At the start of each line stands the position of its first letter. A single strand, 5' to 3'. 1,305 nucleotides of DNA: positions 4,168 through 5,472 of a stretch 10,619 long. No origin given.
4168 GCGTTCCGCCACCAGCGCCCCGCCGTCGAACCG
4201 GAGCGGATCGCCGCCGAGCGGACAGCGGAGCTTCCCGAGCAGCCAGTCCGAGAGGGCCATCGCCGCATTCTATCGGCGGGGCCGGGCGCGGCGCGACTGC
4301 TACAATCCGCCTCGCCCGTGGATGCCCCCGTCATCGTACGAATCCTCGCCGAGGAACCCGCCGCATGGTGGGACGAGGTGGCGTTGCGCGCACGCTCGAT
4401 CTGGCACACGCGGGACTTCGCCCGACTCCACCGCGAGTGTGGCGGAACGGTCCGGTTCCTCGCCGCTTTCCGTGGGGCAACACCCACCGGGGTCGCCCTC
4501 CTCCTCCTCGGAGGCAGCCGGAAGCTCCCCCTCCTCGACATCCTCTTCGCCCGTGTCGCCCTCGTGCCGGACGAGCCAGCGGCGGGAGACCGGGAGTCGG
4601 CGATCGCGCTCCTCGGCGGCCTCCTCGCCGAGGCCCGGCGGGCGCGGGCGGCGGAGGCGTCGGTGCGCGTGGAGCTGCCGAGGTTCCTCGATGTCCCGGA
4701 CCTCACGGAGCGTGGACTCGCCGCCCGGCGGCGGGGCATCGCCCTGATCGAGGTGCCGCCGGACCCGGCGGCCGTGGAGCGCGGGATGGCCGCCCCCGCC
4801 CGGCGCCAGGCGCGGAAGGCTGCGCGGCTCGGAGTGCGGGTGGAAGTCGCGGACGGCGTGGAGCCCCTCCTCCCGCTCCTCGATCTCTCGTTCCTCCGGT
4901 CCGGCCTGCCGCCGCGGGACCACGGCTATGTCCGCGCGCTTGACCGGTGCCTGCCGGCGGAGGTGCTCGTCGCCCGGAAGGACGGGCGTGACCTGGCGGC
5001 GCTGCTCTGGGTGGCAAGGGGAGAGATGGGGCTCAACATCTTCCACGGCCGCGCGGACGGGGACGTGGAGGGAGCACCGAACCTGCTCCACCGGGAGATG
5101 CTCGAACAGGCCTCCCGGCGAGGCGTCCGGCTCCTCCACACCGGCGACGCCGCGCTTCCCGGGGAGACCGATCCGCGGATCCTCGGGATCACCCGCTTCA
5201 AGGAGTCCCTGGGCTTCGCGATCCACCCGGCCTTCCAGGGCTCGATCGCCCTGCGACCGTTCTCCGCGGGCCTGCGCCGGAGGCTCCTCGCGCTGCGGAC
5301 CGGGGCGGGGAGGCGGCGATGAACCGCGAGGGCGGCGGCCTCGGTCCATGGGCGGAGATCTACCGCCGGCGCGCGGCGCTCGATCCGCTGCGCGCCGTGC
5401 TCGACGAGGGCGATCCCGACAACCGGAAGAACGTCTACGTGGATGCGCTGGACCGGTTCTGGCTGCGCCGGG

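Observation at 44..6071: Candidate envelope or peptide-modification locus: FemAB-like transferase plus methyltransferase (coupled), divergent from Trm112-methyltransferase plus giant secreted gluzincin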

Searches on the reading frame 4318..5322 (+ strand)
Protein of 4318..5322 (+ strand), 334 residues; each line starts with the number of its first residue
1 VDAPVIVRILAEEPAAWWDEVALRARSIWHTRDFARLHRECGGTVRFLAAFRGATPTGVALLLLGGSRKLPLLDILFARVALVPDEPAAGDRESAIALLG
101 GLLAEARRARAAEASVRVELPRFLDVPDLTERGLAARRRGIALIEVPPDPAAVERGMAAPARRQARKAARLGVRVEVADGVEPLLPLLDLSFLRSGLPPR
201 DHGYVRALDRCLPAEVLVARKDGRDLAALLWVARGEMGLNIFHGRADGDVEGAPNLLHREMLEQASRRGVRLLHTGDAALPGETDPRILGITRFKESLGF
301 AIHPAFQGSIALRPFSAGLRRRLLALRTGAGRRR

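Call 6: search_protein_families(library=pfam, proteins=[window:4318-5322:+], max_evalue=0.01)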
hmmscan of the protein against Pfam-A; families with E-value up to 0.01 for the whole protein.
window:4318-5322:+ (334 aa): 1 family
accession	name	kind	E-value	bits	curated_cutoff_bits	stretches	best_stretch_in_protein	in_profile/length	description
PF13480.13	Acetyltransf_6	-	1.1e-07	32.6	22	1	161-277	7-136/143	Acetyltransferase (GNAT) domain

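Call 7: search_protein_families(library=ncbifam, proteins=[window:4318-5322:+], max_evalue=0.01)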
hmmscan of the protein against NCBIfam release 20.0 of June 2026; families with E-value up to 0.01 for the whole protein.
window:4318-5322:+ (334 aa): 1 family
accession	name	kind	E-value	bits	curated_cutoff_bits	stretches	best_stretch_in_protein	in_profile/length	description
TIGR03019.1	pepcterm_femAB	equivalog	9.9e-05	21.5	260.35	1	144-280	123-263/330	FemAB family XrtA/PEP-CTERM system-associated protein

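Call 9: find_homologous_proteins(query=window:4318-5322:+)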
Query window:4318-5322:+ (334 aa): 11 proteins with E <= 0.001 among 8000 candidates.
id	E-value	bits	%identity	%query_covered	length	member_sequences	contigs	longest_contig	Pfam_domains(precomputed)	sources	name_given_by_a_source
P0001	2.3e-208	709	100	100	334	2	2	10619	PF13480.14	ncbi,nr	ncbi:MAG: GNAT family N-acetyltransferase [Planctomycetes bacterium]|nr:GNAT family N-acetyltransfer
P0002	5.2e-110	386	61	93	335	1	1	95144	PF13480.14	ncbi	-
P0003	7.4e-91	323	52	98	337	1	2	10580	PF13480.14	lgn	-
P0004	2.1e-86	308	49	99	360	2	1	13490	PF13480.14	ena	-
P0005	1.3e-83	299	52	96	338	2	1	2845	PF13480.14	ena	-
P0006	4.4e-83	297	49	96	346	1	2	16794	PF13480.14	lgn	-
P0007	3.3e-78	281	53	81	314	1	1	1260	PF13480.14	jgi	-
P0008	5.0e-72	261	47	93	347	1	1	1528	PF13480.14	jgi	jgi:hypothetical protein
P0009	1.5e-68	249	49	87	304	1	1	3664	PF13480.14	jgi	jgi:hypothetical protein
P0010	4.9e-63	231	46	98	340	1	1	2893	-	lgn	-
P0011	5.2e-60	221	65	49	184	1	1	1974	PF13480.14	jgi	jgi:hypothetical protein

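Call 10: find_encoding_contigs(protein=P0002, flank=10000, max_places=2)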
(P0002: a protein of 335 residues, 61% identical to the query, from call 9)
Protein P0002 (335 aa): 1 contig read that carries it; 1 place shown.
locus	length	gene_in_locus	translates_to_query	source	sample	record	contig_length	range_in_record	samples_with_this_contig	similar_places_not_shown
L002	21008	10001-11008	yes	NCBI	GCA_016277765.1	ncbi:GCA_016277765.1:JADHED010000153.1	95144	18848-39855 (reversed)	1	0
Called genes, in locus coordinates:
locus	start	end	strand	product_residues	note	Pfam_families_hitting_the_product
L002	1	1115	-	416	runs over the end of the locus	PF13439:Glyco_transf_4, PF13579:Glyco_trans_4_4, PF00534:Glycos_transf_1, PF13692:Glyco_trans_1_4, PF13524:Glyco_trans_1_2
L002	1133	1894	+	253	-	PF08889:WbqC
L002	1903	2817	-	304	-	PF00535:Glycos_transf_2, PF10111:Glyco_tranf_2_2, PF13641:Glyco_tranf_2_3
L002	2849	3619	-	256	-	-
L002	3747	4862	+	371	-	PF13439:Glyco_transf_4, PF13692:Glyco_trans_1_4 (weak)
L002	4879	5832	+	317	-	PF00535:Glycos_transf_2, PF10111:Glyco_tranf_2_2, PF13641:Glyco_tranf_2_3, PF13632:Glyco_trans_2_3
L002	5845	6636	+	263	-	PF01061:ABC2_membrane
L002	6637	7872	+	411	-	PF00005:ABC_tran, PF14524:Wzt_C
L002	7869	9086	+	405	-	PF13692:Glyco_trans_1_4 (weak), PF13524:Glyco_trans_1_2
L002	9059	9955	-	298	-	PF13489:Methyltransf_23, PF01209:Ubie_methyltran (weak), PF13847:Methyltransf_31, PF08241:Methyltransf_11, PF08242:Methyltransf_12, PF13649:Methyltransf_25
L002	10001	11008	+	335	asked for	PF13480:Acetyltransf_6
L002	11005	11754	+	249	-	PF13489:Methyltransf_23 (weak), PF05148:Methyltransf_8 (weak), PF08241:Methyltransf_11, PF08242:Methyltransf_12, PF13649:Methyltransf_25, PF13847:Methyltransf_31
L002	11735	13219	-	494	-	-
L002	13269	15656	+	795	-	PF09586:YfhO (weak)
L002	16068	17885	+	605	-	PF03130:HEAT_PBS (faint), PF13513:HEAT_EZ (faint), PF13646:HEAT_2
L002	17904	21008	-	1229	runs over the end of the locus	PF02369:Big_1 (faint), PF09430:EMC7_beta-sandw (faint), PF10670:DUF4198 (faint), PF13620:CarboxypepD_reg, PF13715:CarbopepD_reg_2 (faint), PF14686:fn3_3 (faint), PF15976:CooC_C (faint), PF13620:CarboxypepD_reg, +6 more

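Call 11: find_encoding_contigs(protein=P0004, flank=10000, max_places=2)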
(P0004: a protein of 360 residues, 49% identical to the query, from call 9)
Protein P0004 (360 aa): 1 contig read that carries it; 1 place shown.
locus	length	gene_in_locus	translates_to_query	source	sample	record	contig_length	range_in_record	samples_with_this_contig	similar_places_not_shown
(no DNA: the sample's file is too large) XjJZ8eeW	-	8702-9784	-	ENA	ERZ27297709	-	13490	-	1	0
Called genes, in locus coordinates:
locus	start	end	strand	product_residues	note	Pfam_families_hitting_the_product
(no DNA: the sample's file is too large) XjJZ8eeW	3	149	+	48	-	?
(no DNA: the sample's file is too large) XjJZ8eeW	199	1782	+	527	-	PF01408:GFO_IDH_MocA, PF02894:GFO_IDH_MocA_C, PF22725:GFO_IDH_MocA_C3, PF00132:Hexapep, PF25084:LbH_EIF2B (weak), PF25087:GMPPB_C, PF00132:Hexapep, PF14602:Hexapep_2 (weak), +1 more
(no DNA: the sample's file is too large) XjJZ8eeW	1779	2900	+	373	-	PF00155:Aminotran_1_2, PF01041:DegT_DnrJ_EryC1, PF01053:Cys_Met_Meta_PP, PF01212:Beta_elim_lyase (weak)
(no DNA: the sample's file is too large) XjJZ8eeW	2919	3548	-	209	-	PF02585:PIG-L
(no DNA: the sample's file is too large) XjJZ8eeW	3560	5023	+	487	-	PF13439:Glyco_transf_4 (weak), PF13579:Glyco_trans_4_4 (weak)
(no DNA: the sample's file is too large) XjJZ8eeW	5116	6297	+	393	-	PF13439:Glyco_transf_4, PF13579:Glyco_trans_4_4, PF00534:Glycos_transf_1, PF13692:Glyco_trans_1_4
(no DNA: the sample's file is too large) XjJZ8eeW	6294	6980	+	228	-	PF08889:WbqC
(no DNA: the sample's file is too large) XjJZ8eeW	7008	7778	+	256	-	PF01209:Ubie_methyltran, PF05891:Methyltransf_PK (weak), PF05175:MTS (weak), PF13489:Methyltransf_23, PF13847:Methyltransf_31, PF08241:Methyltransf_11, PF08242:Methyltransf_12, PF13649:Methyltransf_25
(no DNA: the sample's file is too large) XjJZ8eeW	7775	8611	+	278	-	-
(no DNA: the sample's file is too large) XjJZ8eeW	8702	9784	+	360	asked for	PF13480:Acetyltransf_6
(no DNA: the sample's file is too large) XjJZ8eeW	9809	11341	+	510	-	PF01943:Polysacc_synt, PF13440:Polysacc_synt_3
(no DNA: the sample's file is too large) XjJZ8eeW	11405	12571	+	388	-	PF03966:Trm112p (weak), PF13489:Methyltransf_23, PF13847:Methyltransf_31, PF08241:Methyltransf_11, PF08242:Methyltransf_12, PF13649:Methyltransf_25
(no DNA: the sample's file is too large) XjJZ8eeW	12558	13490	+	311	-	?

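Call 12: find_encoding_contigs(protein=P0006, flank=10000, max_places=2)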
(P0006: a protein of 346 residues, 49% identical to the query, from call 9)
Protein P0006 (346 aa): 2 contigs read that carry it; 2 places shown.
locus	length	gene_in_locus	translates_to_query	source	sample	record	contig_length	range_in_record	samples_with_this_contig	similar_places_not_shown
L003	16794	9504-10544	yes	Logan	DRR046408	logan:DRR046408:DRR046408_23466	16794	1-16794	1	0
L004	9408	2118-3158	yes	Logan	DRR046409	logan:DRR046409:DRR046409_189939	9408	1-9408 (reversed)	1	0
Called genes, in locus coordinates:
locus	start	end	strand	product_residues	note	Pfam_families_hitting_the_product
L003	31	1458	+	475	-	PF13579:Glyco_trans_4_4, PF13439:Glyco_transf_4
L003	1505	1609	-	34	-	-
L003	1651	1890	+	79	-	-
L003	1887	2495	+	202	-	PF00117:GATase, PF07685:GATase_3 (weak), PF01174:SNO, PF07722:Peptidase_C26 (weak)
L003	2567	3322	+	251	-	PF00977:His_biosynth, PF03060:NMO (weak), PF01180:DHO_dh (weak)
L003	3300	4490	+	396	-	-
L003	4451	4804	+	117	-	-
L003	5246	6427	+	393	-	PF13439:Glyco_transf_4, PF13579:Glyco_trans_4_4, PF00534:Glycos_transf_1, PF13692:Glyco_trans_1_4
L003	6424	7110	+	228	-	PF08889:WbqC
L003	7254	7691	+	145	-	-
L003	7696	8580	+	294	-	PF01209:Ubie_methyltran, PF05891:Methyltransf_PK (weak), PF13489:Methyltransf_23, PF05175:MTS (weak), PF08241:Methyltransf_11, PF08242:Methyltransf_12, PF13649:Methyltransf_25, PF13847:Methyltransf_31, +3 more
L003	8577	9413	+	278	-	-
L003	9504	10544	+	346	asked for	PF13480:Acetyltransf_6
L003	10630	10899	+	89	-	-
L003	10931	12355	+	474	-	PF01943:Polysacc_synt, PF13440:Polysacc_synt_3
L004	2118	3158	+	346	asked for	PF13480:Acetyltransf_6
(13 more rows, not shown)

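Call 13: find_encoding_contigs(protein=P0003, flank=10000, max_places=2)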
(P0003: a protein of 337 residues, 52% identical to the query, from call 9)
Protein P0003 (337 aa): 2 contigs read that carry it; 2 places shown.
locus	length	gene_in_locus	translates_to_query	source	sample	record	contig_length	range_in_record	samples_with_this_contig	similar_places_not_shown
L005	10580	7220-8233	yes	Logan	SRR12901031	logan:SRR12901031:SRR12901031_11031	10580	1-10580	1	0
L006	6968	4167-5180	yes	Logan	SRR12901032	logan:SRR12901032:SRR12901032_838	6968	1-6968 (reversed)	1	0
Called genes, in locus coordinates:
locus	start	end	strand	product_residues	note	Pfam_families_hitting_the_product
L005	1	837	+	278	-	?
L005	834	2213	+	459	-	PF13231:PMT_2 (weak)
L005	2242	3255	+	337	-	PF13692:Glyco_trans_1_4, PF00534:Glycos_transf_1 (weak)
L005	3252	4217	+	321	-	PF01522:Polysacc_deac_1 (weak)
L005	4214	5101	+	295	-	PF13489:Methyltransf_23, PF13649:Methyltransf_25, PF08241:Methyltransf_11, PF08242:Methyltransf_12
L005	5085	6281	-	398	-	PF13692:Glyco_trans_1_4, PF13524:Glyco_trans_1_2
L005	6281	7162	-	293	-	PF13489:Methyltransf_23, PF07021:MetW, PF08241:Methyltransf_11, PF08242:Methyltransf_12, PF13649:Methyltransf_25, PF13847:Methyltransf_31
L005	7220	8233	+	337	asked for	PF13480:Acetyltransf_6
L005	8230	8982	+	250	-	PF13489:Methyltransf_23 (weak), PF01209:Ubie_methyltran (weak), PF08241:Methyltransf_11, PF08242:Methyltransf_12, PF13649:Methyltransf_25, PF13847:Methyltransf_31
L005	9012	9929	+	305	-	-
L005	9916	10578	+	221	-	?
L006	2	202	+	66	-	?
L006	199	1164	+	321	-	PF01522:Polysacc_deac_1 (weak)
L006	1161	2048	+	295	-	PF13489:Methyltransf_23, PF13649:Methyltransf_25, PF08241:Methyltransf_11, PF08242:Methyltransf_12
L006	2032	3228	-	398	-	PF13692:Glyco_trans_1_4, PF13524:Glyco_trans_1_2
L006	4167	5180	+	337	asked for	PF13480:Acetyltransf_6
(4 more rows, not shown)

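Call 35: find_related_loci(query=A1, collection=genome_contigs, flank=8000)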
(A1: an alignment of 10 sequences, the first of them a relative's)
Query A1 (334 aa) in genome_contigs; peptide patterns used: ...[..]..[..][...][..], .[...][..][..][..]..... (x = any residue, [..] = any of these).
40 stretches matched a pattern; 1 encode a relative of the query (tblastn E <= 1e-3); 1 distinct loci.
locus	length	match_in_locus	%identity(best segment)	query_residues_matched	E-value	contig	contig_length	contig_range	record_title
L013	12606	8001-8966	53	1-320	4e-98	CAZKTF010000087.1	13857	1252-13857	MAG TPA_asm: uncultured Planctomycetota bacterium isolate SRP119689_co1_234 genome assembly, contig: NODE_6389_length_13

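Call 40: predict_structure(alignment_id=A1)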
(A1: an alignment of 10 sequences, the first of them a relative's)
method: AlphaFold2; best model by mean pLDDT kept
length: 334 residues; sequences in the alignment: 10
mean_pLDDT: 93.1   pTM: 0.89
mean pLDDT of the five models: 93.1, 92.9, 92.3, 92.2, 92.1
residues with pLDDT >= 90: 281; 70-90: 44; 50-70: 5; < 50: 4
segments of 3 or more residues with pLDDT < 50: 331-334
pLDDT, mean of each block of 10 residues (from residue 1): 90 96 96 96 95 97 86 77 97 98 96 95 95 95 96 95 97 97 96 85 94 96 96 96 93 97 97 95 90 96 96 90 77 44
secondary structure, 60 per line:
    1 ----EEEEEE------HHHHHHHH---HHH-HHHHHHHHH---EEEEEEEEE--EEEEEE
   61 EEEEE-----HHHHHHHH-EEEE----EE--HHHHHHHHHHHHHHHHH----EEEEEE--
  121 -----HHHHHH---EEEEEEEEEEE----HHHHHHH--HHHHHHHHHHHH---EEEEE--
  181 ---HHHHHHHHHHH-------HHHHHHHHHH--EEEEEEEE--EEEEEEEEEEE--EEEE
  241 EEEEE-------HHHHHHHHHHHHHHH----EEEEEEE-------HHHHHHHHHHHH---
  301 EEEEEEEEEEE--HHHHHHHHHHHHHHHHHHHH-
elements in order: E5-10 H17-24 H32-40 E44-52 E55-65 H71-78 E80-83 H92-108 E113-118 H126-131 E135-145 H150-156 H159-170 E174-178 H184-194 H202-211 E214-221 E224-234 E237-245 H253-267 E272-278 H286-297 E301-311 H314-333

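Call 43: fold_search(model_id=the predicted structure, library=pdb)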
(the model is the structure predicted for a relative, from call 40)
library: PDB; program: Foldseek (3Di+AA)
matches with E <= 10: 857; with E <= 0.001: 186
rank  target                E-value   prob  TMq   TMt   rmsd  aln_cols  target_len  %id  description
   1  9wqx                  6.3e-18  1.00  0.71  0.82   3.7       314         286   19  aminoacyl-tRNA-dependent peptide synthase, Sbb17, complexed with streptothrisamine (released 2026-04-01)
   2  9wqy                  2.2e-17  1.00  0.71  0.82   3.6       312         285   20  aminoacyl-tRNA-dependent peptide synthase, Sba18, complexed with streptothrisamine (released 2026-04-01)
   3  9wqw                  1.7e-16  1.00  0.72  0.82   3.5       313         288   19  aminoacyl-tRNA-dependent peptide synthase, Sbb17 (released 2026-04-01)
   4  6snr                  4.1e-15  1.00  0.72  0.61   3.8       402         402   14  Crystal structure of FemX (released 2020-09-09)
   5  1xf8                  1.2e-14  1.00  0.73  0.73   3.9       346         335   16  Crystal Structure of Weissella viridescens FemX (Y254F) Mutant (released 2005-05-31)
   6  1xe4                  1.7e-14  1.00  0.68  0.68   3.6       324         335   15  Crystal Structure of Weissella viridescens FemX (K36M) Mutant (released 2005-05-31)
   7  7z5y_A                3.4e-14  1.00  0.70  0.70   3.4       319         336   16  CRYSTAL STRUCTURE OF WEISSELLA VIRIDESCENS FEMXVV NON-RIBOSOMAL AMINO ACID TRANSFERASE IN COMPLEX WITH A PEPTIDYL-XNA  (released 2022-10-26)
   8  7z6a_A                4.9e-14  1.00  0.73  0.74   3.5       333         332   15  CRYSTAL STRUCTURE OF WEISSELLA VIRIDESCENS FEMXVV NON-RIBOSOMAL AMINO ACID TRANSFERASE IN COMPLEX WITH A PEPTIDYL-XNA  (released 2022-10-26)
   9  1ne9                  1.1e-13  1.00  0.68  0.68   3.6       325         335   15  Crystal Structure of Weissella viridescens FemX at 1.7 Ang Resolution (released 2004-02-10)
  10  4ii9_A                1.5e-13  1.00  0.69  0.69   4.1       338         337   15  Crystal structure of Weissella viridescens FemXVv non-ribosomal amino acid transferase in complex with a peptidyl-RNA  (released 2013-07-03)
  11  5vrv_B                4.4e-12  1.00  0.53  0.56   5.2       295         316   19  2.05 Angstrom Resolution Crystal Structure of C-terminal Domain (DUF2156) of Putative Lysylphosphatidylglycerol Synthe (released 2017-05-24)
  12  5vrv_F                4.7e-12  1.00  0.55  0.58   6.5       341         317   17  2.05 Angstrom Resolution Crystal Structure of C-terminal Domain (DUF2156) of Putative Lysylphosphatidylglycerol Synthe (released 2017-05-24)
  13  6lv0_A                7.0e-12  1.00  0.52  0.55   5.7       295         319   18  Crystal structure of the soluble domain of the multiple peptide resistance factor (MprF) from Rhizobium tropici (released 2021-02-03)
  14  5vrv_D                8.3e-12  1.00  0.53  0.56   4.7       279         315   19  2.05 Angstrom Resolution Crystal Structure of C-terminal Domain (DUF2156) of Putative Lysylphosphatidylglycerol Synthe (released 2017-05-24)
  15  4v34                  1.8e-11  1.00  0.53  0.55   7.4       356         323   15  The Structure of A-PGS from Pseudomonas aeruginosa (SeMet derivative) (released 2015-08-19)
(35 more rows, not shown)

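Call 44: search_solved_structures(query=A1, max_evalue=1)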
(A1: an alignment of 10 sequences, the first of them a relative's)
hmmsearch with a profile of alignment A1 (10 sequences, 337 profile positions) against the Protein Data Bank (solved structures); distinct sequences matched with E-value up to 1: 9.
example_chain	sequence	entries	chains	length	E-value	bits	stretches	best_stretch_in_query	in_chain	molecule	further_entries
9wqw_A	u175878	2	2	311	1.3e-05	27.6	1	127-304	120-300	aminoacyl-tRNA-dependent peptide synthase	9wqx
1xe4_A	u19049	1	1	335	9e-05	24.7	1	148-281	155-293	FemX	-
1ne9_A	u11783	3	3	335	9e-05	24.7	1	148-281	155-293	FemX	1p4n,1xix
3gkr_A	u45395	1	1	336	9.1e-05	24.7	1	148-281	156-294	FemX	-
4ii9_A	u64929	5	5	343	9.5e-05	24.7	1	148-281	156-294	FemX | UDP-N-acetylmuramoylpentapeptide-lysine N(6)-alanyltransferase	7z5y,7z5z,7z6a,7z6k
1xf8_A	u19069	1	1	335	0.00013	24.3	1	148-281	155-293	FemX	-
9wqy_A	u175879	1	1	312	0.00018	23.8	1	121-304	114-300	aminoacyl-tRNA-dependent peptide synthase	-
6snr_A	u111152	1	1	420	0.0095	18.1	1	85-214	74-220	Lipid II:glycine glycyltransferase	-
5uyz_A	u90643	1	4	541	0.99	11.4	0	89-245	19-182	T-complex protein 1 subunit epsilon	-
